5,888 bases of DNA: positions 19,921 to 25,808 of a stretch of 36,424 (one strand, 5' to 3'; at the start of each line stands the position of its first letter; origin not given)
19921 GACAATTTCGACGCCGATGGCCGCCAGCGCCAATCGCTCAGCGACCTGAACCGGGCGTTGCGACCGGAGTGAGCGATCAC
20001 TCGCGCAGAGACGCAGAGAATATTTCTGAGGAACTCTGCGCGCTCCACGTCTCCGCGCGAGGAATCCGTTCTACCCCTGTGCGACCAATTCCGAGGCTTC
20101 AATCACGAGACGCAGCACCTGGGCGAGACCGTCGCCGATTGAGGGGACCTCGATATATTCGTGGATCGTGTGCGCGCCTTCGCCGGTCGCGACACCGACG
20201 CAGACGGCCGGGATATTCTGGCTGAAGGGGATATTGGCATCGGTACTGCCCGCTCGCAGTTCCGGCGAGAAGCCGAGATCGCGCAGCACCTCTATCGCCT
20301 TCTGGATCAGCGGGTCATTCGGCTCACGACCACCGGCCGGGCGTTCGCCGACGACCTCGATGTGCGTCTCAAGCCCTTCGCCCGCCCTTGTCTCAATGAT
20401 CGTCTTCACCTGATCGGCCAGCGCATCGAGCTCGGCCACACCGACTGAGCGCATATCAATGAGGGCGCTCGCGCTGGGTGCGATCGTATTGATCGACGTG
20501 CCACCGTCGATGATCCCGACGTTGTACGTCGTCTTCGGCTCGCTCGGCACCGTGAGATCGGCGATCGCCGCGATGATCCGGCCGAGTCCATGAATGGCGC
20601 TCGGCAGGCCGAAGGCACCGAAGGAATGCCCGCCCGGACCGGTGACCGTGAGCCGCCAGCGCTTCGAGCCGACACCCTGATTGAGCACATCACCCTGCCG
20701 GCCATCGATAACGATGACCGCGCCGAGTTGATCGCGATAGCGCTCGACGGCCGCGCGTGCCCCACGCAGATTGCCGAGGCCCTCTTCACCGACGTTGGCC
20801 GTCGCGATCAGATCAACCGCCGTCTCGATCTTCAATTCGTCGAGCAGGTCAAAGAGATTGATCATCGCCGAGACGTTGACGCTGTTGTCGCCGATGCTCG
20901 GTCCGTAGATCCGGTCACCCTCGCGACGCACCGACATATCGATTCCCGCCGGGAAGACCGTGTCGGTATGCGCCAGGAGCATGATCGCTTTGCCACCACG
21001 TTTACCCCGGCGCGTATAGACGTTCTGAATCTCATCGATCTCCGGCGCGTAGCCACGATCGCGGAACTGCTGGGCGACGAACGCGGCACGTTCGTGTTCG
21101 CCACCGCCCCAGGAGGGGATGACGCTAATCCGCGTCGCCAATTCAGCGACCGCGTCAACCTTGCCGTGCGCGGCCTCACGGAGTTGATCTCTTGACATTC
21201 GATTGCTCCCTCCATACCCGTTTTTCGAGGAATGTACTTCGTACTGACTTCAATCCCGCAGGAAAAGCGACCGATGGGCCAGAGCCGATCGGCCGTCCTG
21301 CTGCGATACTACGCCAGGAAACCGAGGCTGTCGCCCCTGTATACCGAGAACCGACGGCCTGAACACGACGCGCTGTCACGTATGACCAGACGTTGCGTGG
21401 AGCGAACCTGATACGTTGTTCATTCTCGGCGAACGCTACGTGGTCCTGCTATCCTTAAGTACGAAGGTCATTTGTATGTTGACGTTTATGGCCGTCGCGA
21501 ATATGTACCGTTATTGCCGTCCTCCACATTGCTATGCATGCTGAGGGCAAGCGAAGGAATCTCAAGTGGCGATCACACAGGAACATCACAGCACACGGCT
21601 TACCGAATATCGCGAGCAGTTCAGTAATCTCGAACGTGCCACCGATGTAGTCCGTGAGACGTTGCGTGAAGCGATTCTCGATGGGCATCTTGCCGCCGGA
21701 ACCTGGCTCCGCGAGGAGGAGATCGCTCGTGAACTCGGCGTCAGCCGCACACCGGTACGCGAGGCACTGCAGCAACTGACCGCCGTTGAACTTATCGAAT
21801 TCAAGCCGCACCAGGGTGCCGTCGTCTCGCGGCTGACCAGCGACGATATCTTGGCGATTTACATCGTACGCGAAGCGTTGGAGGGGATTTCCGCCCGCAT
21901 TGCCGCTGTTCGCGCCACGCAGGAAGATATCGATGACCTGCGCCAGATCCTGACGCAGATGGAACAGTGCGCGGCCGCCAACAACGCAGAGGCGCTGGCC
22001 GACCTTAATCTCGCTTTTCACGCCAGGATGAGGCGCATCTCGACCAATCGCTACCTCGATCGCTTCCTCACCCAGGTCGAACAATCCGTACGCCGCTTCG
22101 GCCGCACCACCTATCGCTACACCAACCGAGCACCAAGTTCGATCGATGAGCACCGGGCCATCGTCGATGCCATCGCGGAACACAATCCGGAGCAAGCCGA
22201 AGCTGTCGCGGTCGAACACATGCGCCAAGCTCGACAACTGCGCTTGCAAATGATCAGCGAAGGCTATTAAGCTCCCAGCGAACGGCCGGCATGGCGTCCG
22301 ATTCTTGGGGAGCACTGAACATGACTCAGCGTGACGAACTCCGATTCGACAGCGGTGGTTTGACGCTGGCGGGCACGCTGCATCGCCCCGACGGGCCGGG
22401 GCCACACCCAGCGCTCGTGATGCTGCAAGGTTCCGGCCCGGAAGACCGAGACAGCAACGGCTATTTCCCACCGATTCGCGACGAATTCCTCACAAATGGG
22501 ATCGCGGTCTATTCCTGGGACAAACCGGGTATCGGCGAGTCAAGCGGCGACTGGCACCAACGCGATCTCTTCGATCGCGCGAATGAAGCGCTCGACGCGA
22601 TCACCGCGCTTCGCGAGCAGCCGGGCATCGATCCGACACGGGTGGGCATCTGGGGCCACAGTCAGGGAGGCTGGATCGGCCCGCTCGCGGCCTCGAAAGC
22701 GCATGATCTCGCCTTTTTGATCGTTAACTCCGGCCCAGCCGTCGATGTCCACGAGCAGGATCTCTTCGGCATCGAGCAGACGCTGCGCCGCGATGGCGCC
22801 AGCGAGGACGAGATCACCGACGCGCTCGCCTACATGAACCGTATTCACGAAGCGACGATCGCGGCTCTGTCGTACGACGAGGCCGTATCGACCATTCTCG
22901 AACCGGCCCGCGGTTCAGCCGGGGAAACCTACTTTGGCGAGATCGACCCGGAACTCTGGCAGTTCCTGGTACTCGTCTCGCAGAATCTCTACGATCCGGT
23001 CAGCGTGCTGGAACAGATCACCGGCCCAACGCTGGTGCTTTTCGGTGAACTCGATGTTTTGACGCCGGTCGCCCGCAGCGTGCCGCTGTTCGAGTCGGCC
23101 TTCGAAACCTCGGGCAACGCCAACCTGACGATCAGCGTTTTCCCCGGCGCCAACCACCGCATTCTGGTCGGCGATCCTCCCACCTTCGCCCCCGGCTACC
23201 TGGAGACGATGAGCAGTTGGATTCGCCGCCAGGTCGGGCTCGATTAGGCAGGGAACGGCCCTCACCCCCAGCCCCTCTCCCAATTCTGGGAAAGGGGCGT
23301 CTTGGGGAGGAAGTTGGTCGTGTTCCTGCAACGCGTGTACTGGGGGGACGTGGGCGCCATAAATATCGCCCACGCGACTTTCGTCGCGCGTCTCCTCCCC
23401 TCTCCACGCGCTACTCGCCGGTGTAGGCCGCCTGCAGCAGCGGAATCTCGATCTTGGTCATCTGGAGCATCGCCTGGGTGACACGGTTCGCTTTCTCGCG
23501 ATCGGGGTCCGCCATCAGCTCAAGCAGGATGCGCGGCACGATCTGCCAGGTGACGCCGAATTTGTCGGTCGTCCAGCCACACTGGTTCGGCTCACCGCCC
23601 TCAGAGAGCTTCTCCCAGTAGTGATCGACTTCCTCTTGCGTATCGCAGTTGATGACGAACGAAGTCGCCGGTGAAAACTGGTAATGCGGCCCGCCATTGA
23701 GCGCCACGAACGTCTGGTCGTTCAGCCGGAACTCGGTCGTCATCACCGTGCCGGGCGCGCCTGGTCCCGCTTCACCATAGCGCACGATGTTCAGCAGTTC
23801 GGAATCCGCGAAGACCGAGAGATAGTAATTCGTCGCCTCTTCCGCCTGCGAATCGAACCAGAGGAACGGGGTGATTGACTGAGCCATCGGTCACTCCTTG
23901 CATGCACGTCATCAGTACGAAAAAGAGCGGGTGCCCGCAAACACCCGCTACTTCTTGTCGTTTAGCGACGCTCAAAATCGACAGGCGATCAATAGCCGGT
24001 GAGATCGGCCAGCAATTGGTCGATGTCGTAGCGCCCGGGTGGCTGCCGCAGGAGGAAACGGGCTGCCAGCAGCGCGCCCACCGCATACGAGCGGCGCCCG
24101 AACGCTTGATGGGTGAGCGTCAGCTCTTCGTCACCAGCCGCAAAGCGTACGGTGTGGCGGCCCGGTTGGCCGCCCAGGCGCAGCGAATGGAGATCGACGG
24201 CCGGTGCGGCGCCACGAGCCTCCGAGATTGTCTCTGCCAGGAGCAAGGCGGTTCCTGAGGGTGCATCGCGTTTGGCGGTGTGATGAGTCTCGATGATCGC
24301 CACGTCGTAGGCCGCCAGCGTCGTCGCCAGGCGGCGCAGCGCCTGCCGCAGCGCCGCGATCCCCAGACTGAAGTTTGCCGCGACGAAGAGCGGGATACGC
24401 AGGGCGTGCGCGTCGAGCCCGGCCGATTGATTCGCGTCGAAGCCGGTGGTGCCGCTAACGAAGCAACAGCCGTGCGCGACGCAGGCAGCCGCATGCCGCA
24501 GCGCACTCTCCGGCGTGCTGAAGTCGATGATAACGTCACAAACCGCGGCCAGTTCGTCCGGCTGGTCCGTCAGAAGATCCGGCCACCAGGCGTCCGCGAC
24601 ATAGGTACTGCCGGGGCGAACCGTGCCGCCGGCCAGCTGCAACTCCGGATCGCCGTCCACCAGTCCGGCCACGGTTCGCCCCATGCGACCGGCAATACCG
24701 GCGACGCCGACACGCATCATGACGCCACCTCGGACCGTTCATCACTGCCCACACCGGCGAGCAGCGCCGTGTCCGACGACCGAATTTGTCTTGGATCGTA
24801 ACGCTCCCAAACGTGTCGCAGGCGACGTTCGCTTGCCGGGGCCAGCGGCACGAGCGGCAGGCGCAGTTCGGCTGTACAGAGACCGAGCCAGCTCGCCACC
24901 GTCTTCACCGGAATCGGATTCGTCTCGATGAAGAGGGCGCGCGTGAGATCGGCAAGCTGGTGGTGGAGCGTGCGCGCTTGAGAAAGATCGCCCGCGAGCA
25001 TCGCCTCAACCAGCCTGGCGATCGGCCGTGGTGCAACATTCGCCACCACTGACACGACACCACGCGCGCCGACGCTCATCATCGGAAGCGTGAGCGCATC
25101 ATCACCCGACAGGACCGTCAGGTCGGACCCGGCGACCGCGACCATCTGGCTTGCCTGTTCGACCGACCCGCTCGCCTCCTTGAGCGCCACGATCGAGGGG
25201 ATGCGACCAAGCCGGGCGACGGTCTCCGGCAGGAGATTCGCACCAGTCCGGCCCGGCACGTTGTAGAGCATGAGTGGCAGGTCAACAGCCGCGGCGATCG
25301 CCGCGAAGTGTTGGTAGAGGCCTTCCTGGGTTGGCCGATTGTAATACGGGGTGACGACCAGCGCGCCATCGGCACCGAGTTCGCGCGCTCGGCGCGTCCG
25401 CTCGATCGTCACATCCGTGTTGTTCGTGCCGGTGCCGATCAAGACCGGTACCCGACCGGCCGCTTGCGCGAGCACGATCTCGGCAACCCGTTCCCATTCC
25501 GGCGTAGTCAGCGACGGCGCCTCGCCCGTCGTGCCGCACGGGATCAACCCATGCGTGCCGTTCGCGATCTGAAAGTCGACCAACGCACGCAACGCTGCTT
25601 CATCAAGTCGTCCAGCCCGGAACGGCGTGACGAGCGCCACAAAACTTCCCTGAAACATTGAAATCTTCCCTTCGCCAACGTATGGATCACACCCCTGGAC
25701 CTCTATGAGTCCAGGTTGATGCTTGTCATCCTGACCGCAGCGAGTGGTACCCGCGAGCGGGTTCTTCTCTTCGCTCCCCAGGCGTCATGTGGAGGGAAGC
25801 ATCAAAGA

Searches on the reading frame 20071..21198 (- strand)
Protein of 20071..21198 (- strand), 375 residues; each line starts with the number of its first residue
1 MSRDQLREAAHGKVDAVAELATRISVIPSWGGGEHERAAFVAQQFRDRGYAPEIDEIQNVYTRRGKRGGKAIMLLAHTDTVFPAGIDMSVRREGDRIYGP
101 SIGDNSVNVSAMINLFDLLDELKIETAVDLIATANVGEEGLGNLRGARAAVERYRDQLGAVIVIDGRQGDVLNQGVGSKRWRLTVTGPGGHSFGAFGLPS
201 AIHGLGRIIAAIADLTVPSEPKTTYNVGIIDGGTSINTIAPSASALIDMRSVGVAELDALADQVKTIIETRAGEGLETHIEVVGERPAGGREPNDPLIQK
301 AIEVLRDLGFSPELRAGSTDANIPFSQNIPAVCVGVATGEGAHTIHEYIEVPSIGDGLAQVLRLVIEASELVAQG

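Call 21: search_protein_families(library=pfam, proteins=[window:20071-21198:-], max_evalue=0.01)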
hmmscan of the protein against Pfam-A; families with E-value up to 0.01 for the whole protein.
window:20071-21198:- (375 aa): 4 families
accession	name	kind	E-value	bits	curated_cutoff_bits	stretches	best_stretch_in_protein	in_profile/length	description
PF01546.33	Peptidase_M20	-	3.2e-16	60.3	24.6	1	73-365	1-204/206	Peptidase family M20/M25/M40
PF07687.19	M20_dimer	-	3.7e-16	59.5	21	1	177-274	5-105/107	Peptidase dimerisation domain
PF04389.22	Peptidase_M28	-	7.6e-06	26.2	21.3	1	64-166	6-94/193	Peptidase family M28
PF05343.19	Peptidase_M42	-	0.0011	18.5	23.2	0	104-165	134-189/292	M42 glutamyl aminopeptidase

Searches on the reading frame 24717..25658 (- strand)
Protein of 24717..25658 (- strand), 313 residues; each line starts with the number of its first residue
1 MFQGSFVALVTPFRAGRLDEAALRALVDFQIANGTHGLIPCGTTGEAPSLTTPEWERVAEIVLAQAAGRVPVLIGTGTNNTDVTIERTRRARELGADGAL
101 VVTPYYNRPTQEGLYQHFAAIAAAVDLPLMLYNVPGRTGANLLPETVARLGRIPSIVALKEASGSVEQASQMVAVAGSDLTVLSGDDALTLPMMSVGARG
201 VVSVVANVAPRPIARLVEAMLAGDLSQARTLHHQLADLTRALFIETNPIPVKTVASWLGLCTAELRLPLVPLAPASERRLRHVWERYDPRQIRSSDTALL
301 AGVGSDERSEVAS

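Call 21: search_protein_families(library=pfam, proteins=[window:24717-25658:-], max_evalue=0.01)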
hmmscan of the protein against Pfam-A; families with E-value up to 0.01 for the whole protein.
window:24717-25658:- (313 aa): 2 families
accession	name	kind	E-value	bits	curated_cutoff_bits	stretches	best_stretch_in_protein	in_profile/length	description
PF00701.28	DHDPS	-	2.4e-95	319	22.1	1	2-280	2-282/289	Dihydrodipicolinate synthetase family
PF04909.20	Amidohydro_2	-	0.0084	16.3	26.4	0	53-154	64-170/289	Amidohydrolase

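Call 71: list_cluster_members(proteins=[window:24717-25658:-, window:29981-31534:-, window:32210-32413:-, window:20071-21198:-])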
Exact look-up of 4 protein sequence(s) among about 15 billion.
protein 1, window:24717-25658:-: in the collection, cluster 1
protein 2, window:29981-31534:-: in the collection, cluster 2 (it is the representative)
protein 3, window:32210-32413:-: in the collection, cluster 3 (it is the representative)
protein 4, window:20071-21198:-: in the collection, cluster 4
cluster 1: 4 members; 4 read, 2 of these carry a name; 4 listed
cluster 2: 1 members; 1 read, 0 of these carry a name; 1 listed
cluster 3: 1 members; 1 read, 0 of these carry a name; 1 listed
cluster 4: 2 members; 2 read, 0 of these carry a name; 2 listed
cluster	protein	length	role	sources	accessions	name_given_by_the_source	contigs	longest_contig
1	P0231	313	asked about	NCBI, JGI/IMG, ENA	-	-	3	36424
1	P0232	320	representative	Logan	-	-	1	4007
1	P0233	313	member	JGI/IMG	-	4-hydroxy-tetrahydrodipicolinate synthase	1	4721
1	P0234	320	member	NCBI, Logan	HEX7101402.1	MAG TPA: 4-hydroxy-tetrahydrodipicolinate synthase [Nitrolancea sp.]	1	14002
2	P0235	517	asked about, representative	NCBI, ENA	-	-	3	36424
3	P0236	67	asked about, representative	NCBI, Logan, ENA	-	-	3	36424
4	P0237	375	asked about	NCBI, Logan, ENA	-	-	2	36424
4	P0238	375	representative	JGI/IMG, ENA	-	-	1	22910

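Call 72: find_encoding_contigs(protein=P0234, flank=10000, max_places=3)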
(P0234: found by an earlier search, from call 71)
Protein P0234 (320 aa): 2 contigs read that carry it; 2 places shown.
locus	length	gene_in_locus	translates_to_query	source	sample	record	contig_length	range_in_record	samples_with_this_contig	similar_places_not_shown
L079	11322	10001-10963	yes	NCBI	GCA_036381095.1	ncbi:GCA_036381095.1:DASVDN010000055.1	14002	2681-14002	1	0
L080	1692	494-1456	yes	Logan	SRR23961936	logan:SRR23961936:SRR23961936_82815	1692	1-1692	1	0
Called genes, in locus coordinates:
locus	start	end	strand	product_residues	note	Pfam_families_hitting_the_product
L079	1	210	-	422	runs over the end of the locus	PF01882:DUF58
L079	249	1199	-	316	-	PF20030:bpMoxR, PF05496:RuvB_N (weak), PF07726:AAA_3, PF07728:AAA_5, PF00004:AAA (weak), PF17863:AAA_lid_2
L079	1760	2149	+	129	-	-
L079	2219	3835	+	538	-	PF10502:Peptidase_S26, PF00717:Peptidase_S24, PF17231:DUF5305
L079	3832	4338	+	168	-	PF00353:HemolysinCabind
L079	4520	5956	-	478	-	PF01979:Amidohydro_1, PF07969:Amidohydro_3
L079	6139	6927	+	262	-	-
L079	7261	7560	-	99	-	-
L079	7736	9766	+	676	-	PF13520:AA_permease_2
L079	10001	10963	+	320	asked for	PF00701:DHDPS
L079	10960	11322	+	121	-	PF01113:DapB_N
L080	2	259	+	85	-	?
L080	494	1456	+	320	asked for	PF00701:DHDPS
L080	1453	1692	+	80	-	?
